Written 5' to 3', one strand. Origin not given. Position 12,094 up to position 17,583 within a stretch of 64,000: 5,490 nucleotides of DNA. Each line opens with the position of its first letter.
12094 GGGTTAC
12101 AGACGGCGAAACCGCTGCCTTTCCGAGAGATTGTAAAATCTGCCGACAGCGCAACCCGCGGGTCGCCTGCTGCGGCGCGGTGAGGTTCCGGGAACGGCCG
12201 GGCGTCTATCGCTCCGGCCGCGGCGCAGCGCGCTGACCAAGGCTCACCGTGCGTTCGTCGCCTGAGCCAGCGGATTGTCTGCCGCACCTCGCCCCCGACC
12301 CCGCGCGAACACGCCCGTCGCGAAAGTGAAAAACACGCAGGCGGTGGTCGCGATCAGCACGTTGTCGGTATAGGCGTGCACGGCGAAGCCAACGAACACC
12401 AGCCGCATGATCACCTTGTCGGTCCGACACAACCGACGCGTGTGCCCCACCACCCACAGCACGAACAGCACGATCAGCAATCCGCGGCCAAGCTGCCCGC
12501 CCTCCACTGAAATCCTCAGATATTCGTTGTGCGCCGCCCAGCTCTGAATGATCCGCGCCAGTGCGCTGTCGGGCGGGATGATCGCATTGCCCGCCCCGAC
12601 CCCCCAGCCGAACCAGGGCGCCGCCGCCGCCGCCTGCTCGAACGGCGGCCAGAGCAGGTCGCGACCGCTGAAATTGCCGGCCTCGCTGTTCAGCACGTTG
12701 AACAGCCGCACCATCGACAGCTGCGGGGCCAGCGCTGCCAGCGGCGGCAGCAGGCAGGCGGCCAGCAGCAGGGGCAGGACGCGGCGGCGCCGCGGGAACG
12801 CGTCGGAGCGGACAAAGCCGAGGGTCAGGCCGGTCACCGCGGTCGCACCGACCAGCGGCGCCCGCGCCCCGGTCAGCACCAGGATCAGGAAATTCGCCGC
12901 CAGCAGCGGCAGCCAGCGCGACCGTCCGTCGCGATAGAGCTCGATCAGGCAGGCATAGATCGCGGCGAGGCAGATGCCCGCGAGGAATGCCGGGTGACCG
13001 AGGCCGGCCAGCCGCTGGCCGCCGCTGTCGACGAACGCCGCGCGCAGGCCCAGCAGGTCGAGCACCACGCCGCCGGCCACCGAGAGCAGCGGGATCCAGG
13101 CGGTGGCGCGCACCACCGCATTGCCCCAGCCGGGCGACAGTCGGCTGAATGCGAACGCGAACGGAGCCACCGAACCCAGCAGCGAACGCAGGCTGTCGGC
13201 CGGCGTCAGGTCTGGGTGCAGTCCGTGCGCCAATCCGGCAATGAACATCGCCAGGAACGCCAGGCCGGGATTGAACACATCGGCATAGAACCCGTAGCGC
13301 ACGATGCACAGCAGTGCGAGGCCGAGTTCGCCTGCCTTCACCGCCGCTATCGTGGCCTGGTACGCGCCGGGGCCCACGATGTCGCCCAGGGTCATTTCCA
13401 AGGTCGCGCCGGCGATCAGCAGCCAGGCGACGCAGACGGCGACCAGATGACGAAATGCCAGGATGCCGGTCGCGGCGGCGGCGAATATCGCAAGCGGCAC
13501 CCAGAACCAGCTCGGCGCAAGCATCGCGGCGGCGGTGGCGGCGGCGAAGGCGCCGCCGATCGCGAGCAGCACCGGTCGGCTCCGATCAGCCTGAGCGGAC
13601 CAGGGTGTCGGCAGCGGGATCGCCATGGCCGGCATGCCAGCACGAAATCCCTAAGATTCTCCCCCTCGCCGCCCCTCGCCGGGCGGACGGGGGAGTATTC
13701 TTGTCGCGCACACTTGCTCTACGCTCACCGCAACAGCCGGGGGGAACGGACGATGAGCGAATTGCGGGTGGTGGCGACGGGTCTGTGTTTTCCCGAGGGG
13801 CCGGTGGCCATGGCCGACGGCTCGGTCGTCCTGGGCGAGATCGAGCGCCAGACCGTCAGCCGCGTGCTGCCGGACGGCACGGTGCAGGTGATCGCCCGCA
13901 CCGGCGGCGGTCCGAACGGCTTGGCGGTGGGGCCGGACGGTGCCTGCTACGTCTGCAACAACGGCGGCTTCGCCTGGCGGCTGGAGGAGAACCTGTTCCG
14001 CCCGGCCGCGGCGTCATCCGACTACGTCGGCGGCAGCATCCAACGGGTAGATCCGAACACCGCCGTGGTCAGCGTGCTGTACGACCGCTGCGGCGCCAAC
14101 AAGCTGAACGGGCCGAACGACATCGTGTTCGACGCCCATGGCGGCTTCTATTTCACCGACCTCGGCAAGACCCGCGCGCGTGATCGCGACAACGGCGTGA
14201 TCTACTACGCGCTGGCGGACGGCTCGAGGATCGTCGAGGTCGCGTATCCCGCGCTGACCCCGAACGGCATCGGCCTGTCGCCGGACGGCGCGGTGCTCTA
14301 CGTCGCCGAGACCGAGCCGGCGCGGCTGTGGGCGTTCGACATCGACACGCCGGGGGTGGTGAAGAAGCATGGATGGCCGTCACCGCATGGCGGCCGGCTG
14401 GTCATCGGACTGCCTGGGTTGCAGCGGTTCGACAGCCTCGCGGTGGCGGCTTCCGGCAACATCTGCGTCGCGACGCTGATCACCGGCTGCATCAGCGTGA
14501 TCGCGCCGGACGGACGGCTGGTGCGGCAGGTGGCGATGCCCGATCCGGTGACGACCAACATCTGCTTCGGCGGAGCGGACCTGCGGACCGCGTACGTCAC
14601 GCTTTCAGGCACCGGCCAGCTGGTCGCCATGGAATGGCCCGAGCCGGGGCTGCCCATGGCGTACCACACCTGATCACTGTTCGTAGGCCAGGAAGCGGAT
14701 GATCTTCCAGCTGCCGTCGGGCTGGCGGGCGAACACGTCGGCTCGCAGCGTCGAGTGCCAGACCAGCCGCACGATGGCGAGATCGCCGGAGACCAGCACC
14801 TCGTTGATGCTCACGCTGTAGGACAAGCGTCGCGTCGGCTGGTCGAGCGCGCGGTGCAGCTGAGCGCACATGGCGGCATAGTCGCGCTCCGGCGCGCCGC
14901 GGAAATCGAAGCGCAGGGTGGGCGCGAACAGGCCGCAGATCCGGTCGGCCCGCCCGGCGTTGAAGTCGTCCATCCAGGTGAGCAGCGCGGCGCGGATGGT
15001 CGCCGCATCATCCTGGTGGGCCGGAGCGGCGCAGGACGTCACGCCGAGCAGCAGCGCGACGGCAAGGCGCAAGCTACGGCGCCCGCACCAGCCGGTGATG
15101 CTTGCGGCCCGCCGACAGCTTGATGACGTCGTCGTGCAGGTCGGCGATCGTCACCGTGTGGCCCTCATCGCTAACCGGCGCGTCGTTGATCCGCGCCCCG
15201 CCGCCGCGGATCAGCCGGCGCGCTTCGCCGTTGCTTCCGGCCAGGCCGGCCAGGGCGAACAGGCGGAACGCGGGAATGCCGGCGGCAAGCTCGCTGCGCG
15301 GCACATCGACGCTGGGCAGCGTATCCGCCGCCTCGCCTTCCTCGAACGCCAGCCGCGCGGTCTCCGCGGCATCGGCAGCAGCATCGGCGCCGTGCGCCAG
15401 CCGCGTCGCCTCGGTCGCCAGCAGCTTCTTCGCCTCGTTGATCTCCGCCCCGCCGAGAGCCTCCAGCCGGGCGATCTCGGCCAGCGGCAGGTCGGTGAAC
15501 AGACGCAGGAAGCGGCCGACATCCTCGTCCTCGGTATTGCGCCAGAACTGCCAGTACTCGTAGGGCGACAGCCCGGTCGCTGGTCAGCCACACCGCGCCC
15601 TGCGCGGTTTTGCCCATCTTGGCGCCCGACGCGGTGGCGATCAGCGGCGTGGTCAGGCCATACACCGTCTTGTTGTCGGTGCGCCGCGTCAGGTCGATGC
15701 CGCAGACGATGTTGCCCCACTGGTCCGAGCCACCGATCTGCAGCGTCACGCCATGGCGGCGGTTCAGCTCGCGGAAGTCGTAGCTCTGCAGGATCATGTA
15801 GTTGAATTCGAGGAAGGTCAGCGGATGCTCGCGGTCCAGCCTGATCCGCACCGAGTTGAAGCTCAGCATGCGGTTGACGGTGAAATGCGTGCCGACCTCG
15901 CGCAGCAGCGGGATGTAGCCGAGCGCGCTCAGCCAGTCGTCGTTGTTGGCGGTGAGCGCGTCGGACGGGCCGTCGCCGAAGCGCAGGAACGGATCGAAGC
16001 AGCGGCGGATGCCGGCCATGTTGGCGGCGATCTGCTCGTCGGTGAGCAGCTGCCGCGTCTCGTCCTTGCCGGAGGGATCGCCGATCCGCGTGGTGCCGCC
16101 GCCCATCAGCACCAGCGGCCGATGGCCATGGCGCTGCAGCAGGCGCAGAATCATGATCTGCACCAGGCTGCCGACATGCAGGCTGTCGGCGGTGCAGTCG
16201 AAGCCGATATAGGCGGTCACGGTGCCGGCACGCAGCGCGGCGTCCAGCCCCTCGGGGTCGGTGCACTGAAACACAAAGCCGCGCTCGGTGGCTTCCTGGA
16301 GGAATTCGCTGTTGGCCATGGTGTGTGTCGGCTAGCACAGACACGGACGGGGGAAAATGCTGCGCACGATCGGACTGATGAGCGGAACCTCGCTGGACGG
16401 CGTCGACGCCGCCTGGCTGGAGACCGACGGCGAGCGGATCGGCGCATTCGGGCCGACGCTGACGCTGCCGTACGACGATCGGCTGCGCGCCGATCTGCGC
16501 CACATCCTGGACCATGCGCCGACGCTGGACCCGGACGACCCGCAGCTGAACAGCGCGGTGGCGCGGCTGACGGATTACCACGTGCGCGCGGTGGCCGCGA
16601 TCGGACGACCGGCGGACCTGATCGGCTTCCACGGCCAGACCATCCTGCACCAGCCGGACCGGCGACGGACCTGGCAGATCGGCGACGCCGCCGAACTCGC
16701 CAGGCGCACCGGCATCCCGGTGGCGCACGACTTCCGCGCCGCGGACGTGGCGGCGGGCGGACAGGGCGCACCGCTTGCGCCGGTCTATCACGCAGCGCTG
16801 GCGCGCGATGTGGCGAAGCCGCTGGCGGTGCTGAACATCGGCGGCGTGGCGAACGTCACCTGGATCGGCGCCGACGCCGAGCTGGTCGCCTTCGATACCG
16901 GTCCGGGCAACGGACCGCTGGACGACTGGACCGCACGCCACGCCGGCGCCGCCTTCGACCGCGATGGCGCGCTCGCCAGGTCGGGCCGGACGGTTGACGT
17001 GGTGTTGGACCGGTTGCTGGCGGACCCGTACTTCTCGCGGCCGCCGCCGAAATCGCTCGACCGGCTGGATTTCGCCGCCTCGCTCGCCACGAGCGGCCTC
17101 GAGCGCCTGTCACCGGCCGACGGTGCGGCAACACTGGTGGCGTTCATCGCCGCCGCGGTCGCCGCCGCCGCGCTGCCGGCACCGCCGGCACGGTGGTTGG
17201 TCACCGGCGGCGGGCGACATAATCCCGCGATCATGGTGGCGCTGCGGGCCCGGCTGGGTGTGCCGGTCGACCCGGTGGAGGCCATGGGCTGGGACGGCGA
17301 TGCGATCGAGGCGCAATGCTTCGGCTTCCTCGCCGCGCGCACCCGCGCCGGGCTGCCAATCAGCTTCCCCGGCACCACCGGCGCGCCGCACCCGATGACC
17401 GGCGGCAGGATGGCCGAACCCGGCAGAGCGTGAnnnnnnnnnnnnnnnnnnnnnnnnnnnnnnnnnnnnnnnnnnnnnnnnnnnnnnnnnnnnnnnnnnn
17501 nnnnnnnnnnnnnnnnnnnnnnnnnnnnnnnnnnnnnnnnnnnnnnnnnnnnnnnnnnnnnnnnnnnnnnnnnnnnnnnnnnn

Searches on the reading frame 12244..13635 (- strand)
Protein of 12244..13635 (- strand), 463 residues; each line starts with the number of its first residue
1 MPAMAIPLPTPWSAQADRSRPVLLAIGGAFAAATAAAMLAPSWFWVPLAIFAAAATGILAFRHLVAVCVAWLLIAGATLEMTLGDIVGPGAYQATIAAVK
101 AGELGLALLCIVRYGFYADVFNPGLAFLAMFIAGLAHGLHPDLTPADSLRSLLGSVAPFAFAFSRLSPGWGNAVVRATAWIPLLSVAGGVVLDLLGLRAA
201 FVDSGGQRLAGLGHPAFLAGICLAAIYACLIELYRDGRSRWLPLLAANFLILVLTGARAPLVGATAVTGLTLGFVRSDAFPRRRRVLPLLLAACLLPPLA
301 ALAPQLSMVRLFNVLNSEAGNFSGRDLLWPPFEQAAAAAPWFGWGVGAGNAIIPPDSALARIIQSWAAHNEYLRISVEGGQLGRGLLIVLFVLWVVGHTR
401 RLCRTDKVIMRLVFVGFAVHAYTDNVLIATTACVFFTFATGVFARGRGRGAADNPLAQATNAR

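Call 67: search_protein_families(library=pfam, proteins=[window:12244-13635:-], max_evalue=0.000001)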
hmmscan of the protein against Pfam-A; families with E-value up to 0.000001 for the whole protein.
window:12244-13635:- (463 aa): 1 family
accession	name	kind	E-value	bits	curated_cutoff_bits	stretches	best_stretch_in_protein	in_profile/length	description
PF04932.20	Wzy_C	-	1.4e-12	48.1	31.7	1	245-383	3-144/149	O-Antigen ligase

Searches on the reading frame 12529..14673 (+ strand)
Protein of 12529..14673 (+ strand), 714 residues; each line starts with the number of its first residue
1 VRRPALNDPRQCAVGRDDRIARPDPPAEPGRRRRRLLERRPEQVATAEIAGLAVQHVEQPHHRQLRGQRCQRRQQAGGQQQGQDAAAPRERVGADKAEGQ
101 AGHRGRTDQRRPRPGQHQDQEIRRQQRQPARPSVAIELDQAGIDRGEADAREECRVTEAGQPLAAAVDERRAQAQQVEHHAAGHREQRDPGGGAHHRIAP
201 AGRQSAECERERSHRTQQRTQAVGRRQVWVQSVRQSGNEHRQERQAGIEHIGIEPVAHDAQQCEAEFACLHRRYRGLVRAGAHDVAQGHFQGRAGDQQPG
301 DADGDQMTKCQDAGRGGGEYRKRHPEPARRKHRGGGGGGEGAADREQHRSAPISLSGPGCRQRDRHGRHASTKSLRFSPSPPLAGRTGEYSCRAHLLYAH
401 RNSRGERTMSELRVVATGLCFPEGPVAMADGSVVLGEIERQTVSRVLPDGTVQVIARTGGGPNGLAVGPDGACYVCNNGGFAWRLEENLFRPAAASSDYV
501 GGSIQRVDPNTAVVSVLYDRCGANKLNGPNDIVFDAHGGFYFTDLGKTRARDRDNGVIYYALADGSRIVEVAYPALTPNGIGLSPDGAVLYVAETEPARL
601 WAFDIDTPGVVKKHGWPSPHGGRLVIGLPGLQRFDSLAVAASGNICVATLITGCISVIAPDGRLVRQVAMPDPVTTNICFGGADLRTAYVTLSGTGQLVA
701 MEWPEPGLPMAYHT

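Call 67: search_protein_families(library=pfam, proteins=[window:12529-14673:+], max_evalue=0.000001)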
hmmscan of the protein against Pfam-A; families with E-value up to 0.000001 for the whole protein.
window:12529-14673:+ (714 aa): 1 family
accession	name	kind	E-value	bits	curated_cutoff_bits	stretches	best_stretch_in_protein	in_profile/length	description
PF08450.18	SGL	-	1e-46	160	26.3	1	421-692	1-244/246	SMP-30/Gluconolactonase/LRE-like region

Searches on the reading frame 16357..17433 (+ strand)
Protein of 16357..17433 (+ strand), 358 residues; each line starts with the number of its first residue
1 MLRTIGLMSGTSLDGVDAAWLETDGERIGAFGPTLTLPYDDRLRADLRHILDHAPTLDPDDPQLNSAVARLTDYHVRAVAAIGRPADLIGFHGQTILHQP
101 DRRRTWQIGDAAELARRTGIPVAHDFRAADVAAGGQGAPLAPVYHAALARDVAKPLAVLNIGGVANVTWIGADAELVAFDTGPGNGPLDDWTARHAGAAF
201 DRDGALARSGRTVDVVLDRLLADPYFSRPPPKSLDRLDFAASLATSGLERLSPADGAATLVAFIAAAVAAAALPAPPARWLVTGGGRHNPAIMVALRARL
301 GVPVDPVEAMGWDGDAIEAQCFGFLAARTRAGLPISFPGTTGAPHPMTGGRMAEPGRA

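Call 67: search_protein_families(library=pfam, proteins=[window:16357-17433:+], max_evalue=0.000001)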
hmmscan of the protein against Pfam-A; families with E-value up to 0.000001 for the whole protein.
window:16357-17433:+ (358 aa): 1 family
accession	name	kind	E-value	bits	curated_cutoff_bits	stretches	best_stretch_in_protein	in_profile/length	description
PF03702.20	AnmK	-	4.6e-85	286.3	24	1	3-350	2-362/367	Anhydro-N-acetylmuramic acid kinase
